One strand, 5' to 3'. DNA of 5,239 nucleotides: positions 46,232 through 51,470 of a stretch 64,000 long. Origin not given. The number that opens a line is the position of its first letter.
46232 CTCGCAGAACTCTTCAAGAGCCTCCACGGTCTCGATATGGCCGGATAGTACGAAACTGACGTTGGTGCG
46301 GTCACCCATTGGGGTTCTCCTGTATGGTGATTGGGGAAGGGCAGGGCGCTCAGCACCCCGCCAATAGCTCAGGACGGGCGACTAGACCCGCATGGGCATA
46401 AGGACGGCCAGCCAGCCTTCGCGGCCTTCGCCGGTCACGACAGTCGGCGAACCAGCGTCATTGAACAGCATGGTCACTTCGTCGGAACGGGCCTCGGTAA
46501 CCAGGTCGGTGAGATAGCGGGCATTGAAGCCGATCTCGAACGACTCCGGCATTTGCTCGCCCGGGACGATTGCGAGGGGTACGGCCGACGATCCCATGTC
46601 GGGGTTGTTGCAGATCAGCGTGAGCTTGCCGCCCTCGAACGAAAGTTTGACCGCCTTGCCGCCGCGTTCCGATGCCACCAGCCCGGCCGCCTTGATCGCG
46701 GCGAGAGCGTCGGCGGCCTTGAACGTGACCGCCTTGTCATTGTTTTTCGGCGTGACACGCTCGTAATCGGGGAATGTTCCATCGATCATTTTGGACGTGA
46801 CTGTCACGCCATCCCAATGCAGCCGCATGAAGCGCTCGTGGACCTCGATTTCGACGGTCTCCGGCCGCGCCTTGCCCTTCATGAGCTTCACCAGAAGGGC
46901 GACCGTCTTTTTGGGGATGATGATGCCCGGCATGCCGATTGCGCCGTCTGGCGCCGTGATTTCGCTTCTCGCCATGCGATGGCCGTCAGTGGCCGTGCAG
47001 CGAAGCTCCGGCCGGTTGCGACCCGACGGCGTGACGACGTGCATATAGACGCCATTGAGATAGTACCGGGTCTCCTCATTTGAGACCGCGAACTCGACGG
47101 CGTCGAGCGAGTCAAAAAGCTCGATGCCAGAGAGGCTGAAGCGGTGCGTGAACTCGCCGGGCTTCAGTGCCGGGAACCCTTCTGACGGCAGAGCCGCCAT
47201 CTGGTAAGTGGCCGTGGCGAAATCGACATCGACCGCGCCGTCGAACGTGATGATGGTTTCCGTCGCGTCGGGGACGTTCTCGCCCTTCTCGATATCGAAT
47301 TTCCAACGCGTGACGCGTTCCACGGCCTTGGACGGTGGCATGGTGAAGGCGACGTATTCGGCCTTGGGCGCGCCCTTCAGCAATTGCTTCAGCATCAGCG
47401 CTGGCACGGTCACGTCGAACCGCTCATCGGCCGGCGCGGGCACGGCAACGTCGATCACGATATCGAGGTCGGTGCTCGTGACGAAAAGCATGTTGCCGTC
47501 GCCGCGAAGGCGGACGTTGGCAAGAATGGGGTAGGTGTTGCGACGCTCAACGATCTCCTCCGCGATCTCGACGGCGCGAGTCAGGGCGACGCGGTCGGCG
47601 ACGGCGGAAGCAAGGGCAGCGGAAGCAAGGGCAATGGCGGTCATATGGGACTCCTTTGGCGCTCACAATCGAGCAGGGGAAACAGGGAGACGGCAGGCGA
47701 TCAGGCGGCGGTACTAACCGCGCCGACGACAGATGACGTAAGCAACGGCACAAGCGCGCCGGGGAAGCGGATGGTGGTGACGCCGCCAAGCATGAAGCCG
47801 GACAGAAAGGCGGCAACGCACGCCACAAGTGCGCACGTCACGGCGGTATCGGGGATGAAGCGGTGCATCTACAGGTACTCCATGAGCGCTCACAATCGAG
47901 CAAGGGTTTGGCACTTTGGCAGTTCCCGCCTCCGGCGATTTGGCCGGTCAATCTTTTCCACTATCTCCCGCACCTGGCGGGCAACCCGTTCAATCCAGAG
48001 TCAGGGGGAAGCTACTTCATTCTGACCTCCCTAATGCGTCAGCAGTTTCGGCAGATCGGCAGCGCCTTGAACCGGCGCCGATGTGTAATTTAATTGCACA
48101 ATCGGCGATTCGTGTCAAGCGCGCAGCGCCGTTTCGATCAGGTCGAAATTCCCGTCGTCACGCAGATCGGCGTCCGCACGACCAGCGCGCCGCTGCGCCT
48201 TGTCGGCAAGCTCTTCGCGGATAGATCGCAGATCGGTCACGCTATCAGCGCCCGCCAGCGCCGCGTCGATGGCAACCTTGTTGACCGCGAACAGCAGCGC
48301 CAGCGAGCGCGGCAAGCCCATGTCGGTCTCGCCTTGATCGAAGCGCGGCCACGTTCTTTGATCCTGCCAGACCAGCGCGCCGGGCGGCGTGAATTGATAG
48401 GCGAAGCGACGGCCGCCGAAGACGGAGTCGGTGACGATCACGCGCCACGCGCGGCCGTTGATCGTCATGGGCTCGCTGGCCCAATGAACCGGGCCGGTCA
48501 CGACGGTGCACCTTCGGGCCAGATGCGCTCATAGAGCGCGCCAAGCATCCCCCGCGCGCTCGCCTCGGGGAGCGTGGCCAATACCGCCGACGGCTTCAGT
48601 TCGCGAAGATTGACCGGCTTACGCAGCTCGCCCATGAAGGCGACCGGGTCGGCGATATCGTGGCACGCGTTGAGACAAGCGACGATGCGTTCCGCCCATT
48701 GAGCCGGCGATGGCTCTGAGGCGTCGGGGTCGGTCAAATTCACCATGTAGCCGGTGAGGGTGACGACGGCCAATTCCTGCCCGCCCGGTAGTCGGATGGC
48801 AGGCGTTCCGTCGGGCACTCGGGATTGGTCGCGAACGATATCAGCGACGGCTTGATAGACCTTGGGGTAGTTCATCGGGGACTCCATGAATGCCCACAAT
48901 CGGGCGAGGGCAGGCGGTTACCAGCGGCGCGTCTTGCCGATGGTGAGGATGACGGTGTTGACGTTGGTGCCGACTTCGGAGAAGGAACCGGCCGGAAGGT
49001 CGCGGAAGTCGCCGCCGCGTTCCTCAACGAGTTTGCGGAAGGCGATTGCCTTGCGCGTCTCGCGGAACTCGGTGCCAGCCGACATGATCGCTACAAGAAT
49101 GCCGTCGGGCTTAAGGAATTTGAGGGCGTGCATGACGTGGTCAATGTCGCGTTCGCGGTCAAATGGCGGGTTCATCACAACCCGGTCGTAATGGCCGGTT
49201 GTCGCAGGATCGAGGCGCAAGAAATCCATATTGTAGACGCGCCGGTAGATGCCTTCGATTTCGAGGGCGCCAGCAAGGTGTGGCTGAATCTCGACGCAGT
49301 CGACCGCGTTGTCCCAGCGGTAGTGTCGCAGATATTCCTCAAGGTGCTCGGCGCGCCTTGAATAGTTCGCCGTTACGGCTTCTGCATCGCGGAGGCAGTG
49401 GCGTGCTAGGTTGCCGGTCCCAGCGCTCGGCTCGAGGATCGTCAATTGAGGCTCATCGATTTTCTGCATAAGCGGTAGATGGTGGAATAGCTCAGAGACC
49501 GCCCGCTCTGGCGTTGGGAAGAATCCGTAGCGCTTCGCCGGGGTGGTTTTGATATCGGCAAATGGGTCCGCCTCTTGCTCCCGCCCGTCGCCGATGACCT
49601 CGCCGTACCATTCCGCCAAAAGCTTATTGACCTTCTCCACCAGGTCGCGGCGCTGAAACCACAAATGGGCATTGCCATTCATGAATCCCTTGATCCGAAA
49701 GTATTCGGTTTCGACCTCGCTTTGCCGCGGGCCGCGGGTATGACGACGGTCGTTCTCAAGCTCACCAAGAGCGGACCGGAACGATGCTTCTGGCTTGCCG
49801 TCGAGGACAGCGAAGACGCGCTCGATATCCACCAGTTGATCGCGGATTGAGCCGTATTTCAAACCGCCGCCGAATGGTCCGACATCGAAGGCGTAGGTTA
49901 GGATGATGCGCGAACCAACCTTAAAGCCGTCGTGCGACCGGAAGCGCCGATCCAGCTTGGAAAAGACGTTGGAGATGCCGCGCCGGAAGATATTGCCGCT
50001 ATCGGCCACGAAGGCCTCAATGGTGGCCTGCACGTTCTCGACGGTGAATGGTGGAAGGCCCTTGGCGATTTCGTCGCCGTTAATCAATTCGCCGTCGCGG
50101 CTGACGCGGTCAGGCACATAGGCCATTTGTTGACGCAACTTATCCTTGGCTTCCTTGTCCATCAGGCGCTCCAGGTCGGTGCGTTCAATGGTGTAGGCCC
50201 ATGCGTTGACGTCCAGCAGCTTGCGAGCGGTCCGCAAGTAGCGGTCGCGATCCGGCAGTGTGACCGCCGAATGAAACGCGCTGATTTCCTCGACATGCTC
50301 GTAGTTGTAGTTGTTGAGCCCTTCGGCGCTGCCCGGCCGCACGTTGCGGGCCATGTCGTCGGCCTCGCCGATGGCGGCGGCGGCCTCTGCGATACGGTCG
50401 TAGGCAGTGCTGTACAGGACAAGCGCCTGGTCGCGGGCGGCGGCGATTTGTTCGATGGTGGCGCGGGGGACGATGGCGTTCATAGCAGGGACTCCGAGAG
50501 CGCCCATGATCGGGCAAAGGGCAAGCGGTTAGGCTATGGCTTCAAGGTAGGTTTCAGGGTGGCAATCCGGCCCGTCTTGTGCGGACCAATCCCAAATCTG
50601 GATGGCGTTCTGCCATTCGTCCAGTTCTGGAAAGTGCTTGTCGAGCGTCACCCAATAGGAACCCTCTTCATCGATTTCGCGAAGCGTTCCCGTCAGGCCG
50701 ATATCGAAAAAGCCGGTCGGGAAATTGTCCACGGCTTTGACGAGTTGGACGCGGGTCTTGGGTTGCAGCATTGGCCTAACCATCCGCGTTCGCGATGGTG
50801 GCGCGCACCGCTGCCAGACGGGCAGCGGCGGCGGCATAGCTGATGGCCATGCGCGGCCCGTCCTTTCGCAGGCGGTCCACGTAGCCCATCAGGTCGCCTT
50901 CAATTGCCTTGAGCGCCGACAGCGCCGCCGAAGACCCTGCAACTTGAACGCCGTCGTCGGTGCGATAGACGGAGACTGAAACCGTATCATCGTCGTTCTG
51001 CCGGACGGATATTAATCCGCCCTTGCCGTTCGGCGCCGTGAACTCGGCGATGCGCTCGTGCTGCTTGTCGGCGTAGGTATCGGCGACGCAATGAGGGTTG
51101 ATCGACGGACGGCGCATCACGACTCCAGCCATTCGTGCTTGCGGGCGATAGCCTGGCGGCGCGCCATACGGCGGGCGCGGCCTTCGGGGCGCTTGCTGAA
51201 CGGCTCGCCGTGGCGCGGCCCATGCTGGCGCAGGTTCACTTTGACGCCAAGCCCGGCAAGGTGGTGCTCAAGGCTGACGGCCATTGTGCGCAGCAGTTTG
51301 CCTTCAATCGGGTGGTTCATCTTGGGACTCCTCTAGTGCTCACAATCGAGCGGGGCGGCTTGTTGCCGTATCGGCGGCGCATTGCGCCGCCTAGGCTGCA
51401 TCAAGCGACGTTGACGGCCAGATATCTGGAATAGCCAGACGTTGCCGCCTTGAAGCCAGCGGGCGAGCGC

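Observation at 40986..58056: Conserved hairpin + GGAGUCCC translation-initiation leader in front of about 19 cistrons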

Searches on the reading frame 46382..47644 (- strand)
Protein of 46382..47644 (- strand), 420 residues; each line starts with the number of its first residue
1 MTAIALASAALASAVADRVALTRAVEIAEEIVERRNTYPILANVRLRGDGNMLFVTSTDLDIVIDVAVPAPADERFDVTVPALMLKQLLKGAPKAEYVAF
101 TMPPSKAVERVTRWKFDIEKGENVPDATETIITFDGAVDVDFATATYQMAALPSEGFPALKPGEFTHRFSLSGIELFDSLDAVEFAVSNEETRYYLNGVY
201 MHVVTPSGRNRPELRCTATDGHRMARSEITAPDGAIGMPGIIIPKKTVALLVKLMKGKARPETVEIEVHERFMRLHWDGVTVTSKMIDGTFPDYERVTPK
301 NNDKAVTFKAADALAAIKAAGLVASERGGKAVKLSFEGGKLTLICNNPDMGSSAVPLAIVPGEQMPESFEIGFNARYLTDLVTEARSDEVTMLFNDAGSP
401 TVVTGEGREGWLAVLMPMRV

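Call 14: search_protein_families(library=pfam, proteins=[window:46382-47644:-], max_evalue=0.01)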
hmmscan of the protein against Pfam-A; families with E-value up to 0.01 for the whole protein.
window:46382-47644:- (420 aa): 3 families
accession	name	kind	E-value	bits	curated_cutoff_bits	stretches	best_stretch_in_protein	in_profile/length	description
PF02767.21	DNA_pol3_beta_2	-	1.3e-27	96.9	27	1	178-293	9-116/116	DNA polymerase III beta subunit, central domain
PF02768.20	DNA_pol3_beta_3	-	2.6e-17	63.2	27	1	296-419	2-121/121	DNA polymerase III beta subunit, C-terminal domain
PF00712.24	DNA_pol3_beta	-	5.4e-17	62.5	24.4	1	18-105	7-94/120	DNA polymerase III beta subunit, N-terminal domain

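Call 24: find_related_loci(query=window:46382-47644:-, collection=viral_contigs, flank=10000)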
Query window:46382-47644:- (420 aa) in viral_contigs; peptide patterns used: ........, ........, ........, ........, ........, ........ (x = any residue, [..] = any of these).
47 stretches matched a pattern; 19 encode a relative of the query (tblastn E <= 1e-3); 19 distinct loci.
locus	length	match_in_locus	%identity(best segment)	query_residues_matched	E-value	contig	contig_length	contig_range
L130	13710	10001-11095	37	17-420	1e-74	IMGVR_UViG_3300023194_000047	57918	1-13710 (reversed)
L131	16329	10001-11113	38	18-420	2e-74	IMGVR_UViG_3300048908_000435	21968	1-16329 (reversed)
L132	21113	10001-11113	38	18-420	2e-72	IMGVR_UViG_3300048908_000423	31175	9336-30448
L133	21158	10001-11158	34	1-420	2e-67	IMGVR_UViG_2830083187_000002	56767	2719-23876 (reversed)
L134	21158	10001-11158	34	1-420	2e-67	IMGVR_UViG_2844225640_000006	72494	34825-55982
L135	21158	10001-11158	34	1-420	1e-66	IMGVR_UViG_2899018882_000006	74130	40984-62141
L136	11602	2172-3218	35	17-420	2e-60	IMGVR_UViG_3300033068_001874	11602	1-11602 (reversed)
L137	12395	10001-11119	34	16-420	3e-53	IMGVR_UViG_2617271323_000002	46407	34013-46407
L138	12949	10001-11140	35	13-420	9e-52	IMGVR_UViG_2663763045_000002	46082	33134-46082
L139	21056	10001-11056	31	18-420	9e-51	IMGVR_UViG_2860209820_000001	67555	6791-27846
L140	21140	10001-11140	32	11-420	3e-51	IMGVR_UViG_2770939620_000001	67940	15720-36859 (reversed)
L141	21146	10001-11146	33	35-420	9e-50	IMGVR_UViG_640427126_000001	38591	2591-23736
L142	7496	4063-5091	31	31-420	3e-49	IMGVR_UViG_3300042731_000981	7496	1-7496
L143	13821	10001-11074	30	21-420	5e-49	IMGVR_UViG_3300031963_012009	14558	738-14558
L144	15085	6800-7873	30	21-420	5e-49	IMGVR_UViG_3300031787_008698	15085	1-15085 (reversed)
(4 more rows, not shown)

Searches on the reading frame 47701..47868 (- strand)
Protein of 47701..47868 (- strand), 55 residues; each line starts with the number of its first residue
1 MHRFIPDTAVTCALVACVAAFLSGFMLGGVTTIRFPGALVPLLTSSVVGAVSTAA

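Call 90: search_protein_families(library=pfam, proteins=[window:47701-47868:-], max_evalue=0.05)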
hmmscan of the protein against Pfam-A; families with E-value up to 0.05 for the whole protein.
window:47701-47868:- (55 aa): 0 families

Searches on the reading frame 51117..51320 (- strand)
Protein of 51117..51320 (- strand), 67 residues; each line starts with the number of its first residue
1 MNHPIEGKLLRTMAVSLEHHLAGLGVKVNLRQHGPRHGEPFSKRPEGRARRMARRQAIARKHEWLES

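Call 90: search_protein_families(library=pfam, proteins=[window:51117-51320:-], max_evalue=0.05)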
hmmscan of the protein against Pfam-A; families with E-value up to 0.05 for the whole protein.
window:51117-51320:- (67 aa): 0 families

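Call 95: search_protein_families(library=pfam, proteins=[window:51120-51320:-], max_evalue=10)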
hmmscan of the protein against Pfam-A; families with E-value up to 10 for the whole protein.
seq(67 aa): 0 families

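Call 96: search_protein_families(library=phrogs, proteins=[window:51120-51320:-], max_evalue=1)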
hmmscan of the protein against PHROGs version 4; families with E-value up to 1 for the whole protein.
seq(67 aa): 0 families
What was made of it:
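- On Lambdoid nut site (boxA + boxB): It is 39-67 aa with the motif at the C-terminus and has no Pfam or PHROG match (calls 95, 96).
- It has no family annotation (calls 95, 96).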

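Call 97: find_homologous_proteins(query=window:51117-51320:-, max_evalue=0.01)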
Query window:51117-51320:- (67 aa): 1 proteins with E <= 0.01 among 1 candidates.
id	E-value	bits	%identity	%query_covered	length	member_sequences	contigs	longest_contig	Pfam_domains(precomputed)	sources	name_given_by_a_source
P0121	3.3e-37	143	100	100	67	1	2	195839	-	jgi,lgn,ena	-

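Call 103: search_protein_representatives(protein=window:51117-51320:-)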
Query: 67 residues. Proteins with E-value up to 0.001 (for the whole library): 8; up to 1e-10: 2; up to 1e-30: 1. The best 8 are listed.
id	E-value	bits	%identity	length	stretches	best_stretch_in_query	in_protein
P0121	1.0e-37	142.5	100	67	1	1-67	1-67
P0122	2.0e-13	65.9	60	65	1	1-67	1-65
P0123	3.0e-06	43.3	58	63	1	16-65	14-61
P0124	6.9e-06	42.1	43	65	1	2-66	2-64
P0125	1.1e-05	41.5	68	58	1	30-67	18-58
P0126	3.0e-05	40.1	46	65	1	10-66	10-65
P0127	3.5e-05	39.9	46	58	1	20-67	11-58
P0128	4.3e-05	39.7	47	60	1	2-65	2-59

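Call 105: find_encoding_contigs(protein=P0123, flank=10000, max_places=2)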
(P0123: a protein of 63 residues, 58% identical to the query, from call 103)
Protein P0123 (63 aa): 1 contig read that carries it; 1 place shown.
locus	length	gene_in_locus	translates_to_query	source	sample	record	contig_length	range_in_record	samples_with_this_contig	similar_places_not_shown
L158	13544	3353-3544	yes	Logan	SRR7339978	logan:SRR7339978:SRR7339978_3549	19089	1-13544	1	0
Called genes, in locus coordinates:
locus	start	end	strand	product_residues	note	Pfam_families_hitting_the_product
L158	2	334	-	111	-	?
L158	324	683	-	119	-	-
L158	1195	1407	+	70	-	-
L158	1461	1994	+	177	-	-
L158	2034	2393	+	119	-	-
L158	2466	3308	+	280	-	-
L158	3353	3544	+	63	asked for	-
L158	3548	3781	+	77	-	-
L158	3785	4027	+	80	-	-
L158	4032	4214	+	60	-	-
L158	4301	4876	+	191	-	-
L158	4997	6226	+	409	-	PF00712:DNA_pol3_beta, PF02767:DNA_pol3_beta_2, PF02768:DNA_pol3_beta_3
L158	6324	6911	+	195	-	-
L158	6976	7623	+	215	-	-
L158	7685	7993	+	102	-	-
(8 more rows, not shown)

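Call 106: find_encoding_contigs(protein=P0126, flank=10000, max_places=2)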
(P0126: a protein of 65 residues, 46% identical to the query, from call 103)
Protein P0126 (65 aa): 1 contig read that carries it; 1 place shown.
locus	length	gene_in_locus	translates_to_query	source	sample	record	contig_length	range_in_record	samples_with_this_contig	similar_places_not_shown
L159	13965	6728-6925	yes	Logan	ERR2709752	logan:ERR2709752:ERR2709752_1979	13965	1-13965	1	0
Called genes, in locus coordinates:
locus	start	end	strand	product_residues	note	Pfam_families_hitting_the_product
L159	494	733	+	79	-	-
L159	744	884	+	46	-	-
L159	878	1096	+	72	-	-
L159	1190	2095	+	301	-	-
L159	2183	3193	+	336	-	PF07726:AAA_3 (weak)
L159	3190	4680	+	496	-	-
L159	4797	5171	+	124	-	-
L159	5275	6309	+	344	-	-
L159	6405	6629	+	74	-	-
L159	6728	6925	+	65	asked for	-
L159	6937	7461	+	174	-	-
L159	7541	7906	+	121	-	-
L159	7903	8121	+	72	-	-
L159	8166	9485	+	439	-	PF00712:DNA_pol3_beta, PF02767:DNA_pol3_beta_2, PF02768:DNA_pol3_beta_3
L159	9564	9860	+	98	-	PF19419:DUF5983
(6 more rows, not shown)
